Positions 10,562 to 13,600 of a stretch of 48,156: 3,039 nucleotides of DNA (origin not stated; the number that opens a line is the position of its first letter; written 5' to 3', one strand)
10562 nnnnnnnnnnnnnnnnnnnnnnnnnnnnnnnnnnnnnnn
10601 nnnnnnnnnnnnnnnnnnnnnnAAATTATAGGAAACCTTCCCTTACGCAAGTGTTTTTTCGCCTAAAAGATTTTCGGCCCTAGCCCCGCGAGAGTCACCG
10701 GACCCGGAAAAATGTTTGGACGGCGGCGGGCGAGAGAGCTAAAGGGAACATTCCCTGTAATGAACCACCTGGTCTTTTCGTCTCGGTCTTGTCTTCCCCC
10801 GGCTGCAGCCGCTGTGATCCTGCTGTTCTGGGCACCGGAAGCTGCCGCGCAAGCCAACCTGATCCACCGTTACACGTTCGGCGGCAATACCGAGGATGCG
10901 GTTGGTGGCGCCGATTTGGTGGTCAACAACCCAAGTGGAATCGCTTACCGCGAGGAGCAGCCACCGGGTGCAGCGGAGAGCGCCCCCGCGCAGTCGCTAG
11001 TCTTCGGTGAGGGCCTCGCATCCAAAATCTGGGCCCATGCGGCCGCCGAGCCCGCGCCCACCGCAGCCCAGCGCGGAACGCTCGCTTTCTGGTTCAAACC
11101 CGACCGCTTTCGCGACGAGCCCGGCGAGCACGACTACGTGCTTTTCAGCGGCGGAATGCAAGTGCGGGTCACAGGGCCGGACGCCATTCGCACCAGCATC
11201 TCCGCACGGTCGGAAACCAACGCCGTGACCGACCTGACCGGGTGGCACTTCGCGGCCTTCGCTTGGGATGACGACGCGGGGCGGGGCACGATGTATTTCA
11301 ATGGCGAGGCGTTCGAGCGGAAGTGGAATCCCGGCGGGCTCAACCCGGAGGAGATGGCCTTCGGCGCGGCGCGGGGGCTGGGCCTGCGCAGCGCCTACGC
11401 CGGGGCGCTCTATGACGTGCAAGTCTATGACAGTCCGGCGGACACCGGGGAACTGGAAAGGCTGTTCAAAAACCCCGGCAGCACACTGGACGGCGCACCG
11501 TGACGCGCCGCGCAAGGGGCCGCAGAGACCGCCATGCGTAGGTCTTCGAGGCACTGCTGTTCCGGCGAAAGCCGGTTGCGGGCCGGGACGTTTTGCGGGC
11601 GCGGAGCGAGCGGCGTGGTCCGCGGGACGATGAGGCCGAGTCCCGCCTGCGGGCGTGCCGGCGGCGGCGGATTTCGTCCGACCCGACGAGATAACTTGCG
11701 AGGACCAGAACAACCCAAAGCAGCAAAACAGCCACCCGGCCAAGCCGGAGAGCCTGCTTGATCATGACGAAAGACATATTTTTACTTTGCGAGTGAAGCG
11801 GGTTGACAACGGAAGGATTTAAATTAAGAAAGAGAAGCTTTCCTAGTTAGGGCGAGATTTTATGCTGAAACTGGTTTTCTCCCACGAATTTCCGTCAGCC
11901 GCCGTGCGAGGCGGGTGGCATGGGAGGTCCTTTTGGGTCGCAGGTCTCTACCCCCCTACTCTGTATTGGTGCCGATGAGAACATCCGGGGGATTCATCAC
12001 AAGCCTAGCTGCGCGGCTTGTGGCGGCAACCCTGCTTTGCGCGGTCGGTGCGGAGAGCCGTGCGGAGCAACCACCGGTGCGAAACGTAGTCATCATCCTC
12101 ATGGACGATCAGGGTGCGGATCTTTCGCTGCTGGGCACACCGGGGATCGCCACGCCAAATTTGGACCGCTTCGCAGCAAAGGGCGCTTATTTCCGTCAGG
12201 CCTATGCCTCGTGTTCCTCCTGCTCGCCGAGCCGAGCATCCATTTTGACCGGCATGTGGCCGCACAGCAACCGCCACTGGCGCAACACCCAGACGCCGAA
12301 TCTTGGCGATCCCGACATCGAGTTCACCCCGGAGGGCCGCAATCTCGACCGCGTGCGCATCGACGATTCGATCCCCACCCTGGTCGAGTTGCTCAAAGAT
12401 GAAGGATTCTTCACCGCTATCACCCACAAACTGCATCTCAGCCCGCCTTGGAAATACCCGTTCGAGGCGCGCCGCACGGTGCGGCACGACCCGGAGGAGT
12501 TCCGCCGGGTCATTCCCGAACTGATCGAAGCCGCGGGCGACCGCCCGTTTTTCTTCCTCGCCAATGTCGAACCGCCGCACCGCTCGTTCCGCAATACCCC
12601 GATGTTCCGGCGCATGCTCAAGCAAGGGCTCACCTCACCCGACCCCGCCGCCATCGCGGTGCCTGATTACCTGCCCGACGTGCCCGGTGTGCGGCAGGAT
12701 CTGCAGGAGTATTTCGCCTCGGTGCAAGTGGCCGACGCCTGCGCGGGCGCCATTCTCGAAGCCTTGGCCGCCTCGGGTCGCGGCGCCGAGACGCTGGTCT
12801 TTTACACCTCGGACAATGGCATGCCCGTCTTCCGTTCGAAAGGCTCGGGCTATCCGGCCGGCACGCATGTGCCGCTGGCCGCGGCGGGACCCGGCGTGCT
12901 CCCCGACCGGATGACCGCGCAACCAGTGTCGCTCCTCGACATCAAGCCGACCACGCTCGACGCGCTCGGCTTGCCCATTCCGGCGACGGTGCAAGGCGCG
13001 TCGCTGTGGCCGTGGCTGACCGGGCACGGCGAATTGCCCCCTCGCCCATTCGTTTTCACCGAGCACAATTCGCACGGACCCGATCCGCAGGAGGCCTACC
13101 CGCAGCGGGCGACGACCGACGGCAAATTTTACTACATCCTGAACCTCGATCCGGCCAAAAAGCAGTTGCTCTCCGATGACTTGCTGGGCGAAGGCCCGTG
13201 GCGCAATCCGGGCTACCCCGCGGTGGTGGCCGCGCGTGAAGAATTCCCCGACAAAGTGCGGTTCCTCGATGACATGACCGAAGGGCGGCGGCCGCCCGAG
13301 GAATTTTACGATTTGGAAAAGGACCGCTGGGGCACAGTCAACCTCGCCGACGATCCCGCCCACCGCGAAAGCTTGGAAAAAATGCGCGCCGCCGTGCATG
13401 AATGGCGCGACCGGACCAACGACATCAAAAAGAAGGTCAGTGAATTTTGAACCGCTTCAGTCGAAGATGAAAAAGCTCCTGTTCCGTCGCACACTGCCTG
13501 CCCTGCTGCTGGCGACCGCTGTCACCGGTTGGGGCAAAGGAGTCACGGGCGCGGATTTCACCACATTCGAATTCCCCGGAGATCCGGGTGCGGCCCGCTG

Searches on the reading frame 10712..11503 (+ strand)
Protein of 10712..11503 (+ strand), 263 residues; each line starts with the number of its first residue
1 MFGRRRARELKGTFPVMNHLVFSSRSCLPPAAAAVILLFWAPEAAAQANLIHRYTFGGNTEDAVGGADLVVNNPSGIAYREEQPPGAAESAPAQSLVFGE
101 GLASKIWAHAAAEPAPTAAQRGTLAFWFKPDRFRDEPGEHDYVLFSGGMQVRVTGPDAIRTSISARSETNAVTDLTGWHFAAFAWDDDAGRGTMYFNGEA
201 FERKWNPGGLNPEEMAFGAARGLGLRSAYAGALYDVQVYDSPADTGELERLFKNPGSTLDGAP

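Call 9: search_protein_families(library=pfam, proteins=[window:10712-11503:+])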
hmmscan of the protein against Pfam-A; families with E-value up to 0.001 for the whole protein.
window:10712-11503:+ (263 aa): 1 family
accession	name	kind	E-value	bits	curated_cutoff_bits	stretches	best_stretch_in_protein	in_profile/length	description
PF13385.13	Laminin_G_3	-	3.1e-10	40.8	27.6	1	113-242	10-144/151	Concanavalin A-like lectin/glucanases superfamily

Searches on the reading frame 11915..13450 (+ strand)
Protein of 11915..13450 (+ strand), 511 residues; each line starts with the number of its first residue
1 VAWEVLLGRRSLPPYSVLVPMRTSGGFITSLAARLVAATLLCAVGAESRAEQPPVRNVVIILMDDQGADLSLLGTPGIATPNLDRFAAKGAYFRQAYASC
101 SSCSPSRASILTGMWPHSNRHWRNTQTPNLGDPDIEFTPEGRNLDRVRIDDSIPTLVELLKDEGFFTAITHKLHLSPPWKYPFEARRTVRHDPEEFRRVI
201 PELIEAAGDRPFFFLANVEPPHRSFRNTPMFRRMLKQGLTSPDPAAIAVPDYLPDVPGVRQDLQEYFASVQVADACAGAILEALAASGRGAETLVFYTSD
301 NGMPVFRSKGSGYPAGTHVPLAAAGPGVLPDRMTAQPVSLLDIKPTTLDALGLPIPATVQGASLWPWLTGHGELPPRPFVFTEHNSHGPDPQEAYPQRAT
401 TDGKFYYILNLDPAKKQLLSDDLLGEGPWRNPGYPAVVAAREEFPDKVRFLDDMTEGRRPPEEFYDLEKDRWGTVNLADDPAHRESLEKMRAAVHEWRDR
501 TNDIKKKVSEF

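Call 9: search_protein_families(library=pfam, proteins=[window:11915-13450:+])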
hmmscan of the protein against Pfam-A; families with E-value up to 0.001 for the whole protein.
window:11915-13450:+ (511 aa): 3 families
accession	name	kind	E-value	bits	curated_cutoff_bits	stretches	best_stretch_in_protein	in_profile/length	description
PF00884.28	Sulfatase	-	1.5e-36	126.7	25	1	56-352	1-300/301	Sulfatase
PF16347.10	SGSH_C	-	1.9e-05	25.3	29.3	0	316-372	15-72/154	N-sulphoglucosamine sulphohydrolase, C-terminal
PF01663.27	Phosphodiest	-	3.2e-05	24.1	23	1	77-303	18-221/342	Type I phosphodiesterase / nucleotide pyrophosphatase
